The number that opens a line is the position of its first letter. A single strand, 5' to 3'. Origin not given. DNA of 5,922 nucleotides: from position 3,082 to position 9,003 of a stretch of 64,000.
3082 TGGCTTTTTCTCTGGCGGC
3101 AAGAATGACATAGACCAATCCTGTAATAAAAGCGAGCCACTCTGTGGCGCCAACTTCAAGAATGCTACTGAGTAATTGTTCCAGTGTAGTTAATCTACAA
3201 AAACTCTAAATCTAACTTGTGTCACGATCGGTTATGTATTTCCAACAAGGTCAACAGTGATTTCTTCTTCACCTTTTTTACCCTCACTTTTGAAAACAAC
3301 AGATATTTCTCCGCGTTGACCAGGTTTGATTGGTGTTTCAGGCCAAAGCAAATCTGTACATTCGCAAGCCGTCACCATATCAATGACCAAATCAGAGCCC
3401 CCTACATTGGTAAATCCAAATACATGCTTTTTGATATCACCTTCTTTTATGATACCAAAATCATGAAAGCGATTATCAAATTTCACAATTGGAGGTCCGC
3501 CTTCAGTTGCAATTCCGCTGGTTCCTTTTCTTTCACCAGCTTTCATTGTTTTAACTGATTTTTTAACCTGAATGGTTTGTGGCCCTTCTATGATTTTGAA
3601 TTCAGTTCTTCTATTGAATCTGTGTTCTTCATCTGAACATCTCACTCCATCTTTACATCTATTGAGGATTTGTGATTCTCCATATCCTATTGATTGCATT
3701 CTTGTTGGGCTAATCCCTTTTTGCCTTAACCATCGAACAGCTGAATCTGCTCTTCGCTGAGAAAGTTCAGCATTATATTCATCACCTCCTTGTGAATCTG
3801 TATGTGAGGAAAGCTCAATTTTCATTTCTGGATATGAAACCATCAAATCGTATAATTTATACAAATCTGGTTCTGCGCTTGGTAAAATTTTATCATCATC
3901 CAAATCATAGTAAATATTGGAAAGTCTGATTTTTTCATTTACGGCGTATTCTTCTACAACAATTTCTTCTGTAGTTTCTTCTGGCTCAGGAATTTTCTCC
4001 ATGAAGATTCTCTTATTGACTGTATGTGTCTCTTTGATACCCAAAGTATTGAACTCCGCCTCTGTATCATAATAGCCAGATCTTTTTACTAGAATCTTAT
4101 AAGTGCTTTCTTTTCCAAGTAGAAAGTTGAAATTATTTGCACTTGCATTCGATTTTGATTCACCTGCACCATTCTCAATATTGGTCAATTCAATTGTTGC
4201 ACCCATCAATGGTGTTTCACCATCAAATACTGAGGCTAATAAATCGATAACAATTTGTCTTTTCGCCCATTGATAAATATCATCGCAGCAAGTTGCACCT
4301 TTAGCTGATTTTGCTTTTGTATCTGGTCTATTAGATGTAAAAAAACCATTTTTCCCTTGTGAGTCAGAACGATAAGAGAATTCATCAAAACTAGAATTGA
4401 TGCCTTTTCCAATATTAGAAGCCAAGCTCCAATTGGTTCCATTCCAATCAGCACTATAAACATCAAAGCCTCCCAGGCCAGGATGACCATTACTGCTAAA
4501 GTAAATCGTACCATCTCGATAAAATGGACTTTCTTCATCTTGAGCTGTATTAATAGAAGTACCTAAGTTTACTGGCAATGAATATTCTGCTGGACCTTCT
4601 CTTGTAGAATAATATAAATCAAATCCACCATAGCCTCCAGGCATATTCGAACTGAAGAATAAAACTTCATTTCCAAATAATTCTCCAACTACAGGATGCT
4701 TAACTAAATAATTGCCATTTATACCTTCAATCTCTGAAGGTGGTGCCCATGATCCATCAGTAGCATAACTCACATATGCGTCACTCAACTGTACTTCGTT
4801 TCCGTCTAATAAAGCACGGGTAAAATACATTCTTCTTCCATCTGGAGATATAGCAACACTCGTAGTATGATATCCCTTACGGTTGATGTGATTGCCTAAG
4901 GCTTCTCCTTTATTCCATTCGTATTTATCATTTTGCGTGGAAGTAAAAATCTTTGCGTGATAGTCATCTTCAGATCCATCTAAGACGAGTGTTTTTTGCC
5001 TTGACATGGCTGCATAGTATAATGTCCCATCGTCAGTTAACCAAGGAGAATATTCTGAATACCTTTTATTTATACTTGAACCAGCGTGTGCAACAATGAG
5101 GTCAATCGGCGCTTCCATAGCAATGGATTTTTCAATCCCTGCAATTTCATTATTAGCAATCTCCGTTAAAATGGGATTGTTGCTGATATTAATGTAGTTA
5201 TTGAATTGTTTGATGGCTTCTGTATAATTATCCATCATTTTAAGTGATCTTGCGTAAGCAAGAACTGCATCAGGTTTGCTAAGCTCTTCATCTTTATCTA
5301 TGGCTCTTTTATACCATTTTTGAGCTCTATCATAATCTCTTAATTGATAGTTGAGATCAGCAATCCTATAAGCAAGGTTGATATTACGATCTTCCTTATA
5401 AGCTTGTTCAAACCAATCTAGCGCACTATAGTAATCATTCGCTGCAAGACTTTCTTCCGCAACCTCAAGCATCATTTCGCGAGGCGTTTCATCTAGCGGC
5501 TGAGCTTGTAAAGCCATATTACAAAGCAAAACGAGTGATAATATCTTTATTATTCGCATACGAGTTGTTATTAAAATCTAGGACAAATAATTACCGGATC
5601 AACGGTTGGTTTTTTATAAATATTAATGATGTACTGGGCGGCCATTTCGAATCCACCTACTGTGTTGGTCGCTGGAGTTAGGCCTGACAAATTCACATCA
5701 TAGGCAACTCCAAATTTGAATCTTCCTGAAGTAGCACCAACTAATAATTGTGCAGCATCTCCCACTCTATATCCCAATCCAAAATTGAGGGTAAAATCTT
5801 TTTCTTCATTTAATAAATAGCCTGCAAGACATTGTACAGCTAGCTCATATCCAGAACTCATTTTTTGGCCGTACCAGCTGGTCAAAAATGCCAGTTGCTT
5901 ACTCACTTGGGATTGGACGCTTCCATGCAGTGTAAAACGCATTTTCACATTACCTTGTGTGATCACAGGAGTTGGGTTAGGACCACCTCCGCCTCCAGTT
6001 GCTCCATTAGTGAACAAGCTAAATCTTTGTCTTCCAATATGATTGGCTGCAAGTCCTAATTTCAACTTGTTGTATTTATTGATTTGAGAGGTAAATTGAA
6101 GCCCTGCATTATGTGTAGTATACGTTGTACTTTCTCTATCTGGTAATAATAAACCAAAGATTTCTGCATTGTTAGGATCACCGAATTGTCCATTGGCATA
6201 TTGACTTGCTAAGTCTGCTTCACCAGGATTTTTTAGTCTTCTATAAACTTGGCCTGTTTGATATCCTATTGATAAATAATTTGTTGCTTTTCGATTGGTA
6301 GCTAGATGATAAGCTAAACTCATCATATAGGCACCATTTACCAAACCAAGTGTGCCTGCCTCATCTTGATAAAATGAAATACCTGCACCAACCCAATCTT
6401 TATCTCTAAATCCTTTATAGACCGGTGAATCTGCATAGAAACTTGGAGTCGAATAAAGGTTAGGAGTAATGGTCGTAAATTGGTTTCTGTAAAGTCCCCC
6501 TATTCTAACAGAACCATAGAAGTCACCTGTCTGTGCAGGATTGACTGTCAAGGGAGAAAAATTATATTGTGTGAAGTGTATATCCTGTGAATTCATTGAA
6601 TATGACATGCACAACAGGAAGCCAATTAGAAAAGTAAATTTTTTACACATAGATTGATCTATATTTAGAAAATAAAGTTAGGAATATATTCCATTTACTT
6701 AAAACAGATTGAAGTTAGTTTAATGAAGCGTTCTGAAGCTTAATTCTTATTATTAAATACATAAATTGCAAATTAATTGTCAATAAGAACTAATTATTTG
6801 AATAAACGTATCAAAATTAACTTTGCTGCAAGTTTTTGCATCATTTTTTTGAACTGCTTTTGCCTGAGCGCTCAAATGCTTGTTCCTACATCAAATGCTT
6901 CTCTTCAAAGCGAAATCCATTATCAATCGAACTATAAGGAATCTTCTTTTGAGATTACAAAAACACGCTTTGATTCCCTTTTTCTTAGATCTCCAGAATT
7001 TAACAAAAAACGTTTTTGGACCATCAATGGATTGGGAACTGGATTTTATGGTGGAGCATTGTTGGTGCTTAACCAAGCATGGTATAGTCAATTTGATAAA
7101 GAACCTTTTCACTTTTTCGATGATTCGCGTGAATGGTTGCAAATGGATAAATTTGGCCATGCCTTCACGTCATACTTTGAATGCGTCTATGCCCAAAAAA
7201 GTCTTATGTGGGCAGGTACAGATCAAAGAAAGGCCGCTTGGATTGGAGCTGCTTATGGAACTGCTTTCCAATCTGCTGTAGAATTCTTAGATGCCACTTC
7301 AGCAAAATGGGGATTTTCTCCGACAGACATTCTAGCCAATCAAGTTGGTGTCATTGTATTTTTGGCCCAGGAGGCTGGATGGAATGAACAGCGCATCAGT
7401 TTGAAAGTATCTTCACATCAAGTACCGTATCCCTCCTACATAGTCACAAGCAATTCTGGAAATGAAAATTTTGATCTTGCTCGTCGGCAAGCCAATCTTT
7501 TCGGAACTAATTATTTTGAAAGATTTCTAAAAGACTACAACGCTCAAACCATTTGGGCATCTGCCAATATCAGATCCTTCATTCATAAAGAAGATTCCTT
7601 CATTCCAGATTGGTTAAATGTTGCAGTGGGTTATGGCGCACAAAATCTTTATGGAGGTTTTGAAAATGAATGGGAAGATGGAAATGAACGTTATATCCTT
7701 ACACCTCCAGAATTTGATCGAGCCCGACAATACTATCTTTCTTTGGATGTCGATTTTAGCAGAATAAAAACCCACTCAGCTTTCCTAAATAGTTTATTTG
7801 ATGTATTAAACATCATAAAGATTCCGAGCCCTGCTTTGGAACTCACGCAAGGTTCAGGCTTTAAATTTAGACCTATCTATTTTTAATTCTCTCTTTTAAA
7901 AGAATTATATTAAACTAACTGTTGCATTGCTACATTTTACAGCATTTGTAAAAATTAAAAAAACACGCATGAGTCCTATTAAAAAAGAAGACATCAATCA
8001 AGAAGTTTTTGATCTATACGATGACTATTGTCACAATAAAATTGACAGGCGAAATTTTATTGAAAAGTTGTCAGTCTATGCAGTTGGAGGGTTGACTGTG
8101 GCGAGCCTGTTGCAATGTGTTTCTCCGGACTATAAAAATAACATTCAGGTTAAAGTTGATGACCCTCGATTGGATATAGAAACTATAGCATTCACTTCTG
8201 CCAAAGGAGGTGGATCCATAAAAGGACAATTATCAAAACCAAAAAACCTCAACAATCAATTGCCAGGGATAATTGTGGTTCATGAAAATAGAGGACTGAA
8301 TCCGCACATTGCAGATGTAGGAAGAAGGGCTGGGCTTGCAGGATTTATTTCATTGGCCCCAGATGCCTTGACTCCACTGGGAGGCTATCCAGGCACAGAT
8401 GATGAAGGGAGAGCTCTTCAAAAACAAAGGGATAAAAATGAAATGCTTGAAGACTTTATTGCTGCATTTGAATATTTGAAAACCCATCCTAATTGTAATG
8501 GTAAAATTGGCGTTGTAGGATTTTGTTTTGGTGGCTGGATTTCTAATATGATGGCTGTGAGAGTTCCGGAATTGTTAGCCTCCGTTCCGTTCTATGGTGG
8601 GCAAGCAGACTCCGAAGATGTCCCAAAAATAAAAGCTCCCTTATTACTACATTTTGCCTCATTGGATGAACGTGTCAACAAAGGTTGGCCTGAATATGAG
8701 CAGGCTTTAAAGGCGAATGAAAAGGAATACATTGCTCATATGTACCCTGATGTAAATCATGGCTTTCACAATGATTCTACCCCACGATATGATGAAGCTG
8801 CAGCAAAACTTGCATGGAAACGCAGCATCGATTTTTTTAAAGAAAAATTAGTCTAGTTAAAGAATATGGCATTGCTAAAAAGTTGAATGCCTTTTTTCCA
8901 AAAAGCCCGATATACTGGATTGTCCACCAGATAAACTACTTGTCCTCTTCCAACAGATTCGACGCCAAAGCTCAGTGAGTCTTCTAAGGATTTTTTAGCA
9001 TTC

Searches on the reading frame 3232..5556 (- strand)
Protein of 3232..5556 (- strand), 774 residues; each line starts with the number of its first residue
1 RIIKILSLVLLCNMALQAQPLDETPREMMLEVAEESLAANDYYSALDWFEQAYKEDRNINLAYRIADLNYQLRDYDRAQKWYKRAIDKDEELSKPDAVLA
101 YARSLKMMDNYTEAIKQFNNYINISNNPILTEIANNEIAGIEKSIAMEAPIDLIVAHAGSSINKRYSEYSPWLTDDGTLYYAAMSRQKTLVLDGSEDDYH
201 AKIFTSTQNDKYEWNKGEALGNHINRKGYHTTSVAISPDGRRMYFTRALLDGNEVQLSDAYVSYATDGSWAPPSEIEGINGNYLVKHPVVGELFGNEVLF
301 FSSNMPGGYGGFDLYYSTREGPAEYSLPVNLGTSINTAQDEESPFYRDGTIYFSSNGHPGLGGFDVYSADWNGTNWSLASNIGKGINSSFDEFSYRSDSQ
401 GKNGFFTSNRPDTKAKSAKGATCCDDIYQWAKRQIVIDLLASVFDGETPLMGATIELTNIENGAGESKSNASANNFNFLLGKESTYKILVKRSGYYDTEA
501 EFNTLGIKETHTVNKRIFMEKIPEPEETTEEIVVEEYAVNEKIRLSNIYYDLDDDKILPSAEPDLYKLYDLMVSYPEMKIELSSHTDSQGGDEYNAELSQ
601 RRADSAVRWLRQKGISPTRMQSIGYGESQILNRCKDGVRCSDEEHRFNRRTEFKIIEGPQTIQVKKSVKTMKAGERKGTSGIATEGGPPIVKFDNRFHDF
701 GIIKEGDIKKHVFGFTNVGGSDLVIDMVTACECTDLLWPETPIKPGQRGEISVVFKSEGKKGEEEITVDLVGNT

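Call 39: search_protein_families(library=pfam, proteins=[window:3232-5556:-], max_evalue=0.001)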
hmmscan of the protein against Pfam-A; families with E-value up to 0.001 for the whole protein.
window:3232-5556:- (774 aa): 10 families
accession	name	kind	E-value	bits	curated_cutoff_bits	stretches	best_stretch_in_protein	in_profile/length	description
PF07610.17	DUF1573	-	3.6e-19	69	26.1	1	691-774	1-85/98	Protein of unknown function (DUF1573)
PF00691.25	OmpA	-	4.7e-15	56.2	27.2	1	549-638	1-92/98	OmpA family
PF22544.2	HYDIN_VesB_CFA65-like_Ig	-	3.5e-10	40.4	25.5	1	689-761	1-76/100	HYDIN/CFA65/VesB-like, Ig-like domain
PF07676.18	PD40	-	5.5e-07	29.8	20.9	0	230-247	10-27/38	WD40-like Beta Propeller Repeat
PF07719.23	TPR_2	-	2.6e-06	27.5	27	0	62-90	4-32/34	Tetratricopeptide repeat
PF25068.1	ARM_TT21_4th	-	2.9e-05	24.8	30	1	41-111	14-83/153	Tetratricopeptide repeat protein 21 forth ARM domain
PF14559.12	TPR_19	-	6.1e-05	23.7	25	0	37-89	2-55/68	Tetratricopeptide repeat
PF13424.12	TPR_12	-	8.1e-05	23.2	30.1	0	41-89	25-75/77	Tetratricopeptide repeat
PF12895.13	ANAPC3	-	0.00021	21.9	27.2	1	40-119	3-80/82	Anaphase-promoting complex, cyclosome, subunit 3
PF13428.12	TPR_14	-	0.00029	21.7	23.5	0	61-89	3-31/44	Tetratricopeptide repeat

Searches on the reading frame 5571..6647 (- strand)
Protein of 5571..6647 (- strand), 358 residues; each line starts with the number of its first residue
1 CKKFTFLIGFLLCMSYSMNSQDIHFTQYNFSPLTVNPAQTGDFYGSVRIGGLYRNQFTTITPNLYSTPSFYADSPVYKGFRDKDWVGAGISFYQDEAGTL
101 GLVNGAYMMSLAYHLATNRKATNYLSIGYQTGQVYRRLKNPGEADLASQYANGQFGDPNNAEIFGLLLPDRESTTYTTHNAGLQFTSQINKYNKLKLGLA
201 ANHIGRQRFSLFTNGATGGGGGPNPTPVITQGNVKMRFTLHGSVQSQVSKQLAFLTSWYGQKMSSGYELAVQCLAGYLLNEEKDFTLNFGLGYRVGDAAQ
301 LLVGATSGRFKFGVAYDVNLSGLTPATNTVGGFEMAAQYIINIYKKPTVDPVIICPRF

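Call 39: search_protein_families(library=pfam, proteins=[window:5571-6647:-], max_evalue=0.001)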
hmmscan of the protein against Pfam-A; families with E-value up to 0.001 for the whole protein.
window:5571-6647:- (358 aa): 1 family
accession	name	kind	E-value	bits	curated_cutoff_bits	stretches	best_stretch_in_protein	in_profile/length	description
PF11751.14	PorP_SprF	-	2.6e-28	99.8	22.3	1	19-336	3-270/273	Type IX secretion system membrane protein PorP/SprF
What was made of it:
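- On T9SS type-B cargo: The only PorP/SprF gene is 5571-6650(-), next to a PorE-like gene (call 39).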

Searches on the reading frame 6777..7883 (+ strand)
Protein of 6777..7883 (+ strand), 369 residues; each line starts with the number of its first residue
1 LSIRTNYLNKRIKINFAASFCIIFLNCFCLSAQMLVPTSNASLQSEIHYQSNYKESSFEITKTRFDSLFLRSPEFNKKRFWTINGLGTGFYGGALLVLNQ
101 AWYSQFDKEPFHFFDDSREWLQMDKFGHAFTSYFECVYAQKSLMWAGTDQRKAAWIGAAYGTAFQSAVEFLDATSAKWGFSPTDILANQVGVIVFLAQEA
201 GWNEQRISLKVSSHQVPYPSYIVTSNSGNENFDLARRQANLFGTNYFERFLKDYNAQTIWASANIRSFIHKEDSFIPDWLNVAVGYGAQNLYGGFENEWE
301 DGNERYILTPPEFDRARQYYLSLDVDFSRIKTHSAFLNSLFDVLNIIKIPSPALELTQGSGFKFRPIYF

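Call 39: search_protein_families(library=pfam, proteins=[window:6777-7883:+], max_evalue=0.001)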
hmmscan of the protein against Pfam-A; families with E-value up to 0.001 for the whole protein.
window:6777-7883:+ (369 aa): 1 family
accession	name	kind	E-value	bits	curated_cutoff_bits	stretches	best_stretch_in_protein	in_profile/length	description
PF10043.14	DUF2279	-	2.7e-10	41.2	28.6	1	114-192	5-83/91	Predicted periplasmic lipoprotein (DUF2279)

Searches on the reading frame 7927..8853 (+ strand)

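Call 39: search_protein_families(library=pfam, proteins=[window:7927-8853:+], max_evalue=0.001)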
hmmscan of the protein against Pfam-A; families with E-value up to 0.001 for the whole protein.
window:7927-8853:+ (309 aa): 5 families
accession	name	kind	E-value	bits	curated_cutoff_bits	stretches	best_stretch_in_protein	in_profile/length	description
PF01738.24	DLH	-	5.9e-47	160.5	21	1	99-306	2-215/217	Dienelactone hydrolase family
PF23678.1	YqhI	-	3.8e-15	55.3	27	1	18-49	4-34/36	YqhI-like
PF08840.17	BAAT_C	-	3.8e-10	40.6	20.9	1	174-238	3-68/210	BAAT / Acyl-CoA thioester hydrolase C terminal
PF00326.27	Peptidase_S9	-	1.8e-09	37.9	22.6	0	233-297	139-205/213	Prolyl oligopeptidase family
PF02129.25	Peptidase_S15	-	2.5e-05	24.6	23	1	173-224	76-128/262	X-Pro dipeptidyl-peptidase (S15 family)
